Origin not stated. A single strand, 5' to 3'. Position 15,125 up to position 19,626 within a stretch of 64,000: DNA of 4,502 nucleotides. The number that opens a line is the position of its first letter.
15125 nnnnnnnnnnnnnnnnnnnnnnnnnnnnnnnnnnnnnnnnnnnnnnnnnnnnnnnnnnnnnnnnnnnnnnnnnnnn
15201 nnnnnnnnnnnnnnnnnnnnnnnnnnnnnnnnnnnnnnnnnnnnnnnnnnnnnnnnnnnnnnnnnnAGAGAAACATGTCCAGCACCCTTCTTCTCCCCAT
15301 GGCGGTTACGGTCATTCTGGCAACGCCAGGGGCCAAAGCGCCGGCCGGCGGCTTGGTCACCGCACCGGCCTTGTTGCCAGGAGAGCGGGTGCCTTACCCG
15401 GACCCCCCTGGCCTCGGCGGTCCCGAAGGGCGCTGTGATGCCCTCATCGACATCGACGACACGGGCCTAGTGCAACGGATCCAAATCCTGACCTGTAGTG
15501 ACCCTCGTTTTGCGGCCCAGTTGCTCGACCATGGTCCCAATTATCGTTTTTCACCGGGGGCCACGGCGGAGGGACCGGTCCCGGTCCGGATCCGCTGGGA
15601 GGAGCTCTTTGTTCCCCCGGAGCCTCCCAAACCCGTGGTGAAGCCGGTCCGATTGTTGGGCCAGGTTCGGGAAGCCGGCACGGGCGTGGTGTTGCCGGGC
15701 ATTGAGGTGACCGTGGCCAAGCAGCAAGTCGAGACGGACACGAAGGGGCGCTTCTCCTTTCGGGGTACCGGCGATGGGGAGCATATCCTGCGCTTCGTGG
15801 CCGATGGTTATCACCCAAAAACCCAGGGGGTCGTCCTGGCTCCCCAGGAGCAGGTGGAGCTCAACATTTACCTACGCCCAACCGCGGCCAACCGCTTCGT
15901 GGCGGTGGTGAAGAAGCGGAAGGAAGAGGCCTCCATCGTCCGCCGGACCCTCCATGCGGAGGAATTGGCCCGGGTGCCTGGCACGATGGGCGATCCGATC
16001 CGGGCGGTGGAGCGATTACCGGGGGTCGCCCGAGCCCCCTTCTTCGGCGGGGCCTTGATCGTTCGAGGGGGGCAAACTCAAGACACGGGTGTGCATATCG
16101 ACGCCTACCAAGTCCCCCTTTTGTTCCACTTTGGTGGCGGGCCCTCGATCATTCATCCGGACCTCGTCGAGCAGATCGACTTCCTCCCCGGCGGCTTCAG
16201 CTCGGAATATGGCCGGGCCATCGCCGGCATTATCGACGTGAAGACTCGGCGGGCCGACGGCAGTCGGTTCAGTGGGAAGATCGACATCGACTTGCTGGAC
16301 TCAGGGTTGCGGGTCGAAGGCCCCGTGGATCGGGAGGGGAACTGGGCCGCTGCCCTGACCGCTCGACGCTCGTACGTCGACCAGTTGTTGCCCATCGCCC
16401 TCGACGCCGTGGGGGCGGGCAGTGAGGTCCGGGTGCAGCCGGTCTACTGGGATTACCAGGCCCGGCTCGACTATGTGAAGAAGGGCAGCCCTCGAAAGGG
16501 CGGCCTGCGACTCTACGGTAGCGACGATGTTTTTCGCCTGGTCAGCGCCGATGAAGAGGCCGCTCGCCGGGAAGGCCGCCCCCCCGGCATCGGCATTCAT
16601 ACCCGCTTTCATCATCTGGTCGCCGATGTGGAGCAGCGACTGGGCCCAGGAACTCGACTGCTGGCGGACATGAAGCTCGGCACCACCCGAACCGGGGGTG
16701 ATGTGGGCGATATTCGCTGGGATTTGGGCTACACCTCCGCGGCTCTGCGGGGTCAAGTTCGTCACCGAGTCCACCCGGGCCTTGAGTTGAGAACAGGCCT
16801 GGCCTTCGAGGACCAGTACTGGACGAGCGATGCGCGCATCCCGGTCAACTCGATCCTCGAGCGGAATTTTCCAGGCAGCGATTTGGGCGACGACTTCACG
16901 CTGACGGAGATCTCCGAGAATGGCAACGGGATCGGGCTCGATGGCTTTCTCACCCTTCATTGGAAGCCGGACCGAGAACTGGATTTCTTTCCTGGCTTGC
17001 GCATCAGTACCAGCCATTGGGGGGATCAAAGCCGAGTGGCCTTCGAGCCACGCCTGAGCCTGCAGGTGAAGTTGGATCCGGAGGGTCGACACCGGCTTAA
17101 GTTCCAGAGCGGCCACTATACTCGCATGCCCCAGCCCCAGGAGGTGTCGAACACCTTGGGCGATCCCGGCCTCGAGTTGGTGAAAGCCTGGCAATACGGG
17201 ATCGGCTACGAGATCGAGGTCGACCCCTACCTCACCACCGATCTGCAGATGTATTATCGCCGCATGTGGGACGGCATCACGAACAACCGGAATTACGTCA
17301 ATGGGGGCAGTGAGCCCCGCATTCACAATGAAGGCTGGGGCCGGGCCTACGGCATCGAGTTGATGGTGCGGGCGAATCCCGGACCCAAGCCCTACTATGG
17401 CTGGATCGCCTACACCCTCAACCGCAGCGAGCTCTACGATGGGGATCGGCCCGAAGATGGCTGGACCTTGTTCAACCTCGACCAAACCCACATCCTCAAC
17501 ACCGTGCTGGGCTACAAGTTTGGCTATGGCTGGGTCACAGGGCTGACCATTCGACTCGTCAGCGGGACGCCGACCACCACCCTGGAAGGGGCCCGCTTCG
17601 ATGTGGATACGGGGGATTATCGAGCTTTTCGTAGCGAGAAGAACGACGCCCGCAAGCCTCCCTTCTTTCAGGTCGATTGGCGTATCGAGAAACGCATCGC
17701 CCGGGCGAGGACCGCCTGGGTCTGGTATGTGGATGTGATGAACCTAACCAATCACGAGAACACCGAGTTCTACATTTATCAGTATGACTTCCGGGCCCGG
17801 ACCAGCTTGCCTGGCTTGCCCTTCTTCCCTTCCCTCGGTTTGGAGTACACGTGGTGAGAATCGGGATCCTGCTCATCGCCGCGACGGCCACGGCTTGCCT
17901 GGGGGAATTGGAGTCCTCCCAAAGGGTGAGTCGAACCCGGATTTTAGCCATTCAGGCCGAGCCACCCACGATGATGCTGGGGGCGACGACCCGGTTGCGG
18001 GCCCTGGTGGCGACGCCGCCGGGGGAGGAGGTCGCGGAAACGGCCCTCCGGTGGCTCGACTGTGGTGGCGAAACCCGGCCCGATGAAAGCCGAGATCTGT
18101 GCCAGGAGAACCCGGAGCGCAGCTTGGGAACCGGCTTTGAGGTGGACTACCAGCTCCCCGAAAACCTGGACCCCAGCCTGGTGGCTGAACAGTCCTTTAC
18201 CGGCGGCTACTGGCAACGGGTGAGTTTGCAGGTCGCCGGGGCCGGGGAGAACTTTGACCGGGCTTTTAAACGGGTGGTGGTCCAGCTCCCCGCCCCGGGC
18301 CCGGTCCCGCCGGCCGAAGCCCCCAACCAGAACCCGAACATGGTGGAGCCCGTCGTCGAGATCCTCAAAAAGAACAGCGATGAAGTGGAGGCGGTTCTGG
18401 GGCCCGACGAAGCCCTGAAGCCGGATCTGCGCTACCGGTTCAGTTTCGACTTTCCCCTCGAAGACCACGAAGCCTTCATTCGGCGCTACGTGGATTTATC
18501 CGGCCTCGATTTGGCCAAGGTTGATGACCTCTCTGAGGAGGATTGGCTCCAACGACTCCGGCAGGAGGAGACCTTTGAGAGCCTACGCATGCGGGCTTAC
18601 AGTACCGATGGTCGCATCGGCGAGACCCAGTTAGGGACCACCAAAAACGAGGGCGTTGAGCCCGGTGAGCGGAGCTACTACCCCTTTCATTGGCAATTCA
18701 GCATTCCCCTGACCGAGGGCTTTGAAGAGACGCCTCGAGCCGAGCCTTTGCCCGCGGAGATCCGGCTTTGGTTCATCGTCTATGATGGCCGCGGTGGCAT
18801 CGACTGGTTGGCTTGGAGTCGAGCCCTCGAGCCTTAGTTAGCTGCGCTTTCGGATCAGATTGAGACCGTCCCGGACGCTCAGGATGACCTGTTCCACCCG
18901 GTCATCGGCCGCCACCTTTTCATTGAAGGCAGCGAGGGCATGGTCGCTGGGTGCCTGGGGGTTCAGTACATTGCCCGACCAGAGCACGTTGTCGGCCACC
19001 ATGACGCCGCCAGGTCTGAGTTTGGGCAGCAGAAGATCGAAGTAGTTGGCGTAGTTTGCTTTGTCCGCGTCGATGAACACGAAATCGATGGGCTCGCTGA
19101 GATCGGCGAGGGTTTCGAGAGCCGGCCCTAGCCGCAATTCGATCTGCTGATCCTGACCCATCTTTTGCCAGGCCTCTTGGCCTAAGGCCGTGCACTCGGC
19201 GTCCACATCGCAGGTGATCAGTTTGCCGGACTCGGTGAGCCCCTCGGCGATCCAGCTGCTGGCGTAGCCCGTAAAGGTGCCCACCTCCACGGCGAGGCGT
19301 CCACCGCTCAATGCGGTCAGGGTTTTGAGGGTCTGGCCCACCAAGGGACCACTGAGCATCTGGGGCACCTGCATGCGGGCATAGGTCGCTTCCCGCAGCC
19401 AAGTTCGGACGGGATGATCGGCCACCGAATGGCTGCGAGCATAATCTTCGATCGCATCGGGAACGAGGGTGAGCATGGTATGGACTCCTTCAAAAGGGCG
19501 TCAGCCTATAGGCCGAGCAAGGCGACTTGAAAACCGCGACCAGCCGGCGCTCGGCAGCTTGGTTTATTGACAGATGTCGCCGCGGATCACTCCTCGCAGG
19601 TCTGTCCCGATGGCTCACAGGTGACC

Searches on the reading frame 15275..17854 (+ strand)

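Call 11: search_protein_families(library=pfam, proteins=[window:15275-17854:+], max_evalue=0.001)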
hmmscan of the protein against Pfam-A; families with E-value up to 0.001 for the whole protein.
window:15275-17854:+ (860 aa): 3 families
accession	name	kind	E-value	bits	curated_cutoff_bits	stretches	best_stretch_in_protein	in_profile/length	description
PF13620.12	CarboxypepD_reg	-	3.7e-12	46.9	32.3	1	127-200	2-81/82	Carboxypeptidase regulatory-like domain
PF13715.12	CarbopepD_reg_2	-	1.1e-08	35.4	32.2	1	129-205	3-81/88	CarboxypepD_reg-like domain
PF07715.20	Plug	-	4.4e-06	27.6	23.9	1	220-318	6-106/107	TonB-dependent Receptor Plug Domain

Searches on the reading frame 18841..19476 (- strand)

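Call 11: search_protein_families(library=pfam, proteins=[window:18841-19476:-], max_evalue=0.001)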
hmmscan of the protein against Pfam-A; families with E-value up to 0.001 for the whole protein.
window:18841-19476:- (212 aa): 2 families
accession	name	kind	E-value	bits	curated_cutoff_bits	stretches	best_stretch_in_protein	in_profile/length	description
PF01596.23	Methyltransf_3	-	2.9e-52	177.4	22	1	15-210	2-203/204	O-methyltransferase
PF13578.12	Methyltransf_24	-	1.5e-16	61.6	26.3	1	63-164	1-105/105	Methyltransferase domain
